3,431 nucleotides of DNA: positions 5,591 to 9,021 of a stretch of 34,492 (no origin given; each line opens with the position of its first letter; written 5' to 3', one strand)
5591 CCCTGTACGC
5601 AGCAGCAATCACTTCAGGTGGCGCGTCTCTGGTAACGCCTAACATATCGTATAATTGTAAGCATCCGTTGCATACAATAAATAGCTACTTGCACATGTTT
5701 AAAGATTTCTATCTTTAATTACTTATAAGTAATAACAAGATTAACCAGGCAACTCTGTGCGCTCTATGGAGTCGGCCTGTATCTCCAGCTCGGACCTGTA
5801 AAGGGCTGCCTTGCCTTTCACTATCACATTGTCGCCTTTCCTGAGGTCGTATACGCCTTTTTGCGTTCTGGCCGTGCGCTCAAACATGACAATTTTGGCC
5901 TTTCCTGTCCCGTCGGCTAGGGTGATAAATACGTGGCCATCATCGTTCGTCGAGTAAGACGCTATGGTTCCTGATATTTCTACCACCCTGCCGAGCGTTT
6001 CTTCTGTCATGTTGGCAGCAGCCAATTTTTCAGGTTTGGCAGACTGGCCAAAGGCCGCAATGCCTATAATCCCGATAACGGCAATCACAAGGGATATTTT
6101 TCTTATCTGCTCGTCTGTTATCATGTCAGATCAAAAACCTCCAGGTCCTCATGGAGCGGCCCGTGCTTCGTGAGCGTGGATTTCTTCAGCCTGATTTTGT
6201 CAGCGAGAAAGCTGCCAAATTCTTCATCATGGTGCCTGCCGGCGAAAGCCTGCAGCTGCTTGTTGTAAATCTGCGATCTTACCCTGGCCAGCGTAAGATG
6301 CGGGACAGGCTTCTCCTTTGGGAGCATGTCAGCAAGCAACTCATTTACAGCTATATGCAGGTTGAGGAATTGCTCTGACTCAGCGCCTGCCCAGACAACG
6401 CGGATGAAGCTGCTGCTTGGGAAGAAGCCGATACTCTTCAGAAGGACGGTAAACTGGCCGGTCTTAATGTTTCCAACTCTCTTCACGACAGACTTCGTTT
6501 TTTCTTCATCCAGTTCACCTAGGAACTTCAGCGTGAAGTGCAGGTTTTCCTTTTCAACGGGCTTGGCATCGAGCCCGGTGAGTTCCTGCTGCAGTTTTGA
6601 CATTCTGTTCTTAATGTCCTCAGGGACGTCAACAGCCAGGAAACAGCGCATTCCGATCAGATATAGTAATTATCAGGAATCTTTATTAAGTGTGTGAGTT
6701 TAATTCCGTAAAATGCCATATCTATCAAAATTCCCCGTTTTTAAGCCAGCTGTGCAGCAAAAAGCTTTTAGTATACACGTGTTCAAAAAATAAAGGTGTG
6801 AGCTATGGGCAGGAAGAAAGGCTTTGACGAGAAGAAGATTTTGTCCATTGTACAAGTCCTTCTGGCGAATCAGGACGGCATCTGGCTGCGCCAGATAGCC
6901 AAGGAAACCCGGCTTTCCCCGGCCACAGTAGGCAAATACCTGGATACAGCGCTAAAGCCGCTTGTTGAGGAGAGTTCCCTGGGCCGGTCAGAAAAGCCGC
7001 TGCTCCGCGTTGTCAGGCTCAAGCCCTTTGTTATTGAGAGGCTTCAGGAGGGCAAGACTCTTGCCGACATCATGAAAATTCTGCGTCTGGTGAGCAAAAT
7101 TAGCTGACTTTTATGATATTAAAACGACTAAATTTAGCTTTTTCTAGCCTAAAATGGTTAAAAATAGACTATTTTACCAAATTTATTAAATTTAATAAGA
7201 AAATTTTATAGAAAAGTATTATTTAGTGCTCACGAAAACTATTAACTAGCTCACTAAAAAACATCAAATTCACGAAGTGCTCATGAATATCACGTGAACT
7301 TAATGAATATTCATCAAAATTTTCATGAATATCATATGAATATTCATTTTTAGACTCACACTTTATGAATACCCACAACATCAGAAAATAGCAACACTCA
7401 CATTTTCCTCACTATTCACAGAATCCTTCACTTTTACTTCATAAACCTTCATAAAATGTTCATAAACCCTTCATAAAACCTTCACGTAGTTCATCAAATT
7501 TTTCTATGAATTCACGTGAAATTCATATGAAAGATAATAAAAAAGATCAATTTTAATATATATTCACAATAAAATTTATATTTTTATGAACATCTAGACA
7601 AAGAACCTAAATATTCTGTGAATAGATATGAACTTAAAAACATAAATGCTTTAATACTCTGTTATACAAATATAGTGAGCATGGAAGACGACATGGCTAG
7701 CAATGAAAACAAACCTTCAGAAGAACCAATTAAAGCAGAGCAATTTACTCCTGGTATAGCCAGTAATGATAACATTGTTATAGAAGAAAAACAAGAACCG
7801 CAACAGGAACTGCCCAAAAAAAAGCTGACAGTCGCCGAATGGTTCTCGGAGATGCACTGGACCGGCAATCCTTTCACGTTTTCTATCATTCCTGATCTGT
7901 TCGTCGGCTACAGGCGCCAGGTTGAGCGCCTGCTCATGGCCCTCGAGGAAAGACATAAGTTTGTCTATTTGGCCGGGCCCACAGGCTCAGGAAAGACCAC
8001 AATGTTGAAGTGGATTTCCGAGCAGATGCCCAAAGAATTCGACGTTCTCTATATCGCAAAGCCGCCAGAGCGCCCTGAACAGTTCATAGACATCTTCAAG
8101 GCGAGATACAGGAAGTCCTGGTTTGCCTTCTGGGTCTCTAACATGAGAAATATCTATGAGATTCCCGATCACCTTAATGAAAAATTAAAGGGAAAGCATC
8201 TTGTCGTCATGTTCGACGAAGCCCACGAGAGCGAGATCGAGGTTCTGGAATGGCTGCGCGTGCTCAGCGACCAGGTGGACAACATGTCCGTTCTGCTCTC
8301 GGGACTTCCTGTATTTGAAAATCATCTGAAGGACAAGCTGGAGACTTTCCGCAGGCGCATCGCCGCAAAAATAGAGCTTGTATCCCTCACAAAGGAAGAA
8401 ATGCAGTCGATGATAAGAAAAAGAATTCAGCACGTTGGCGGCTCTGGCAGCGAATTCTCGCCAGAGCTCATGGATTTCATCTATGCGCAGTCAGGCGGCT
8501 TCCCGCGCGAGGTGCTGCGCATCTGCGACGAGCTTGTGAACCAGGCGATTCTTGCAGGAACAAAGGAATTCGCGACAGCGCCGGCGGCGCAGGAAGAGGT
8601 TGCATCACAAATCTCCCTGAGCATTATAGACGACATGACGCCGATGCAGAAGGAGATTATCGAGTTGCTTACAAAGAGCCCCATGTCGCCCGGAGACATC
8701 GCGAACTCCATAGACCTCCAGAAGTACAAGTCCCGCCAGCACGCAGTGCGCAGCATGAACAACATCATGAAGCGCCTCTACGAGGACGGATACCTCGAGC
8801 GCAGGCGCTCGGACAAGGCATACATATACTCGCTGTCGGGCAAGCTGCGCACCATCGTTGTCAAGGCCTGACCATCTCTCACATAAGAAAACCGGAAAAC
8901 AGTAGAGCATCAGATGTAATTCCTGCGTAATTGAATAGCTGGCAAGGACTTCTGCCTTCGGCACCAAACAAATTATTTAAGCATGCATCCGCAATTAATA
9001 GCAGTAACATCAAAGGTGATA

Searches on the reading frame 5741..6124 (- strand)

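Call 50: search_protein_families(library=pfam, proteins=[window:5741-6124:-], max_evalue=0.01)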
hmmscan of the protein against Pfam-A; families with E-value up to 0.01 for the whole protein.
window:5741-6124:- (127 aa): 3 families
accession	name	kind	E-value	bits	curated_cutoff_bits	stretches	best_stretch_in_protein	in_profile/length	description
PF01336.31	tRNA_anti-codon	-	9.8e-12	45.1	27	1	48-121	1-73/75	OB-fold nucleic acid binding domain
PF13742.12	tRNA_anti_2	-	2.6e-11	44.1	27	1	38-118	12-92/95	OB-fold nucleic acid binding domain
PF12869.13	tRNA_anti-like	-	0.00012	22.1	23.5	1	44-111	69-137/146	tRNA_anti-like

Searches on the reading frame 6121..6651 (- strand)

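Call 50: search_protein_families(library=pfam, proteins=[window:6121-6651:-], max_evalue=0.01)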
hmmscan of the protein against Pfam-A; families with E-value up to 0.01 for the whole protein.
window:6121-6651:- (176 aa): 3 families
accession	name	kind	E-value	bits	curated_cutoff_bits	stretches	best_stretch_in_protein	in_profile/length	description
PF02834.22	LigT_PEase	-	3.9e-24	85.1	23.3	2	7-87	1-87/87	LigT like Phosphoesterase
PF13563.12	2_5_RNA_ligase2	-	1.2e-10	42.1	27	1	10-127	2-119/152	2'-5' RNA ligase superfamily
PF10469.15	AKAP7_NLS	-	4.7e-08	33.6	24.4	1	11-158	11-190/208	AKAP7 2'5' RNA ligase-like domain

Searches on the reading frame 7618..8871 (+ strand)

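Call 50: search_protein_families(library=pfam, proteins=[window:7618-8871:+], max_evalue=0.01)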
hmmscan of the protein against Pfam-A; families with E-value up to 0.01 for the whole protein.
window:7618-8871:+ (417 aa): 19 families
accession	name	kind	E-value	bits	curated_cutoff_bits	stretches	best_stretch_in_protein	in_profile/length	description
PF13401.12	AAA_22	-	1.4e-13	51.7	27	1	112-234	4-127/130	AAA domain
PF04851.21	ResIII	-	1.4e-07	32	22.5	1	102-224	12-155/164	Type III restriction enzyme, res subunit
PF25199.1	nSTAND_NTPase5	-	2.2e-07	31.2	34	1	83-181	6-110/145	Novel STAND NTPase 5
PF24389.1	ORC-CDC6-like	-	1.3e-06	27.9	27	1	91-136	16-55/571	ORC-CDC6-like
PF13173.12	AAA_14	-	2.1e-06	28.2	27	1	113-261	2-127/129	AAA domain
PF13191.12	AAA_16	-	5.7e-06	27.4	32.6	1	95-218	2-157/167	AAA ATPase domain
PF20720.3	nSTAND3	-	9.2e-06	25.9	27.2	1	111-157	15-61/155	Novel STAND NTPase 3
PF01637.24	ATPase_2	-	1.2e-05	25.7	33.2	1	104-299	10-222/225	ATPase domain predominantly from Archaea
PF00437.27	T2SSE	-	3.9e-05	22.9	24.9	1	100-140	129-169/370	Type II/IV secretion system protein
PF20703.3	nSTAND1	-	0.00021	21.5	27.1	1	93-275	14-205/379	Novel STAND NTPase 1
PF05729.18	NACHT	-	0.00052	20.3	26.7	0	116-136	3-23/167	NACHT domain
PF00931.28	NB-ARC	-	0.00054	19.7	23.5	1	102-205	8-112/248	NB-ARC domain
PF00004.35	AAA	-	0.00078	20.3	21.2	1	116-204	1-68/131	ATPase family associated with various cellular activities (AAA)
PF00005.33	ABC_tran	-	0.00084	20.4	25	1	113-139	11-37/137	ABC transporter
PF13604.12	AAA_30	-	0.00085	19.5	27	1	101-147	6-53/191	AAA domain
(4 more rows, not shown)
